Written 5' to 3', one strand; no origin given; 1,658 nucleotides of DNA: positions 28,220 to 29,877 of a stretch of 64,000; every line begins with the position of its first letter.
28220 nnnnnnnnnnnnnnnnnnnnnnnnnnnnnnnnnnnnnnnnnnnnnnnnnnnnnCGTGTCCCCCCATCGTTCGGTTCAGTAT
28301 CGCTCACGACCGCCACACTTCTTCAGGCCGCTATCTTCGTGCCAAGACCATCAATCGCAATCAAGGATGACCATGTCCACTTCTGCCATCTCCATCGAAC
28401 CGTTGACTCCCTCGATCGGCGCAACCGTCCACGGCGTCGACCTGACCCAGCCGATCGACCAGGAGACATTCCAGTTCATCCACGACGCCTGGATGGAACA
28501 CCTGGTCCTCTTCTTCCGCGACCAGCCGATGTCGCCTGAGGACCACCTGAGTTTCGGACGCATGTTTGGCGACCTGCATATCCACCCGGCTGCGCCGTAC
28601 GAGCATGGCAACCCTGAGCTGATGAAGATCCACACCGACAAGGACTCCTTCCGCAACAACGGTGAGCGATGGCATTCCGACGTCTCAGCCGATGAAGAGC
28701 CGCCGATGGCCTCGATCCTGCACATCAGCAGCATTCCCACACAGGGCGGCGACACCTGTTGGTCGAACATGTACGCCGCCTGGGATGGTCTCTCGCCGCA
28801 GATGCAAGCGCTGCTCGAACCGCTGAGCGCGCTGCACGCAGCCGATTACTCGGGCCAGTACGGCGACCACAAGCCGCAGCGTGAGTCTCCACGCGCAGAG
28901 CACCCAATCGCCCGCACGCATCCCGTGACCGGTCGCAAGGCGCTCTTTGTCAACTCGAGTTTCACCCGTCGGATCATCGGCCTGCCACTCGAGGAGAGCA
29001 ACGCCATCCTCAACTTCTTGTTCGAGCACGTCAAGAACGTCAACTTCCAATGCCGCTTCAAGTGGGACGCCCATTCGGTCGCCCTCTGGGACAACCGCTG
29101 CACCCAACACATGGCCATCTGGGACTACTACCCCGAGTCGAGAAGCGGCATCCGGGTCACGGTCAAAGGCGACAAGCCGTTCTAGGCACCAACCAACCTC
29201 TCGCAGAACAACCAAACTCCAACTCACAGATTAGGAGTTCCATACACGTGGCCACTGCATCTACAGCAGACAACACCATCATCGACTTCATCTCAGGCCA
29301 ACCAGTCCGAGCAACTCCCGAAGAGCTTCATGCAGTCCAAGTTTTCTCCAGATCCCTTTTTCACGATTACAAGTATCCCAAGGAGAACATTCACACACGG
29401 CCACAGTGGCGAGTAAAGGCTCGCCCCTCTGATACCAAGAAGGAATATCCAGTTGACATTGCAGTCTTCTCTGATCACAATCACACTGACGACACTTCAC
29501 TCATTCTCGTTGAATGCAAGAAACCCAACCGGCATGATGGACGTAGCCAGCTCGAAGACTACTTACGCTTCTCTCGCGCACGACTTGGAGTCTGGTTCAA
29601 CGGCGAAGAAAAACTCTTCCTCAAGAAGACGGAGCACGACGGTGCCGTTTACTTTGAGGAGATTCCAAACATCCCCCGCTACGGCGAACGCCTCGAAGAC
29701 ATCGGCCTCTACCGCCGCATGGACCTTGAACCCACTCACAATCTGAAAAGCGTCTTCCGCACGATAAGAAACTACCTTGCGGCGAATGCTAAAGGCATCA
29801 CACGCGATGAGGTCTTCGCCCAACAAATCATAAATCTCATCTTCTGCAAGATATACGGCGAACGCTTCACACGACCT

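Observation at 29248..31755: Low-GC island encoding a solitary MmeI-like type IIG restriction-modification enzyme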

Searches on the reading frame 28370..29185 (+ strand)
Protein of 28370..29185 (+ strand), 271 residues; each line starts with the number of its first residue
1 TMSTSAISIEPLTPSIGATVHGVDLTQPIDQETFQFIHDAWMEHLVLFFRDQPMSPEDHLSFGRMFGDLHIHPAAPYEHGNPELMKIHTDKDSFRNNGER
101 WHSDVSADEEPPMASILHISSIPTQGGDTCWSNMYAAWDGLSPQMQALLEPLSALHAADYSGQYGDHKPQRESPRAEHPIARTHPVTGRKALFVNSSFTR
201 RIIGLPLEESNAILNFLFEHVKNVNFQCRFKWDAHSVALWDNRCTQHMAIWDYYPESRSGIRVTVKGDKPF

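Call 33: search_protein_families(library=pfam, proteins=[window:28370-29185:+], max_evalue=0.001)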
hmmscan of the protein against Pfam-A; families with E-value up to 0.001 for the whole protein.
window:28370-29185:+ (271 aa): 1 family
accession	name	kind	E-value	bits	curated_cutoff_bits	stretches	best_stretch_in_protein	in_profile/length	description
PF02668.22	TauD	-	4.5e-65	220.6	27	1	9-263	2-266/267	Taurine catabolism dioxygenase TauD, TfdA family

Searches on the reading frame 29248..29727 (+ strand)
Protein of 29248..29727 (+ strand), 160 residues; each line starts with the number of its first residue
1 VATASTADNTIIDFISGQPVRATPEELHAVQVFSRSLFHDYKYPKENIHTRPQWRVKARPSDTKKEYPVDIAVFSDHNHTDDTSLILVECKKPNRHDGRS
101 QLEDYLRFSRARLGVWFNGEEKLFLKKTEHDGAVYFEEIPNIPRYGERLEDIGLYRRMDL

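Call 64: search_solved_structures(query=A4, max_evalue=10, show_alignments=4)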
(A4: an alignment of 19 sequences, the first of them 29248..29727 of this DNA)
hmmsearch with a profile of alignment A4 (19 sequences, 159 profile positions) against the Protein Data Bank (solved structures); distinct sequences matched with E-value up to 10: 2.
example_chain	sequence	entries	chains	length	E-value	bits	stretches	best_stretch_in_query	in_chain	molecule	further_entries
4r5q_A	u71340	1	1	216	0.5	13.2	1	34-125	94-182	CRISPR-associated exonuclease, Cas4 family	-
2ia0_A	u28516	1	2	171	0.64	12.8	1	75-138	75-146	Putative HTH-type transcriptional regulator PF0864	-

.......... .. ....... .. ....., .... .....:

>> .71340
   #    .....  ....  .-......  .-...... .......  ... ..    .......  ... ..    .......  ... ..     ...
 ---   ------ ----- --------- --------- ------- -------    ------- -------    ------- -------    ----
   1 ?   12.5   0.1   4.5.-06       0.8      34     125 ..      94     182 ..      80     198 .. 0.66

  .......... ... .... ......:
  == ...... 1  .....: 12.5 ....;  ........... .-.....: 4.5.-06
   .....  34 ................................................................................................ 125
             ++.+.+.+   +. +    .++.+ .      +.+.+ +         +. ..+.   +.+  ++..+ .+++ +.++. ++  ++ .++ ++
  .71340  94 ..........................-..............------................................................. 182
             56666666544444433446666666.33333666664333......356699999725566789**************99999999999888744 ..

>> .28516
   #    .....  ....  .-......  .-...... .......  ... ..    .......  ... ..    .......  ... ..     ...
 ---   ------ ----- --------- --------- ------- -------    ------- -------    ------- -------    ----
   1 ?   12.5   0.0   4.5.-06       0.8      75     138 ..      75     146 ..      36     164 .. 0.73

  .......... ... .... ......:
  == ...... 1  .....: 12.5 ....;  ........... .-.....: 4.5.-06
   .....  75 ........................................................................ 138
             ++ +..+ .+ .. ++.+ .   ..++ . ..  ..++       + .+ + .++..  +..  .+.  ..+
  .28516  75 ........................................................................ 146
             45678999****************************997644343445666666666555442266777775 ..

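Call 68: predict_structure(alignment_id=A3)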
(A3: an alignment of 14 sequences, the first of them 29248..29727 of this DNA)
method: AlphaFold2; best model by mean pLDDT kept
length: 160 residues; sequences in the alignment: 14
mean_pLDDT: 75.5   pTM: 0.71
mean pLDDT of the five models: 75.5, 65.9, 48.7, 46.3, 45.7
residues with pLDDT >= 90: 12; 70-90: 98; 50-70: 44; < 50: 6
segments of 3 or more residues with pLDDT < 50: 156-158
pLDDT, mean of each block of 10 residues (from residue 1): 56 82 66 88 86 62 66 73 70 80 83 86 87 88 78 55
secondary structure, 60 per line:
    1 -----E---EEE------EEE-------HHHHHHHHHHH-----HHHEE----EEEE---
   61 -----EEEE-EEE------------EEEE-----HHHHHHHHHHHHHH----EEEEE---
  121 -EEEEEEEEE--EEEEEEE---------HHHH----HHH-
elements in order: E10-12 E19-21 H29-39 E54-57 E66-69 E71-73 E86-89 H95-108 E113-117 E122-130 E133-139 H149-152
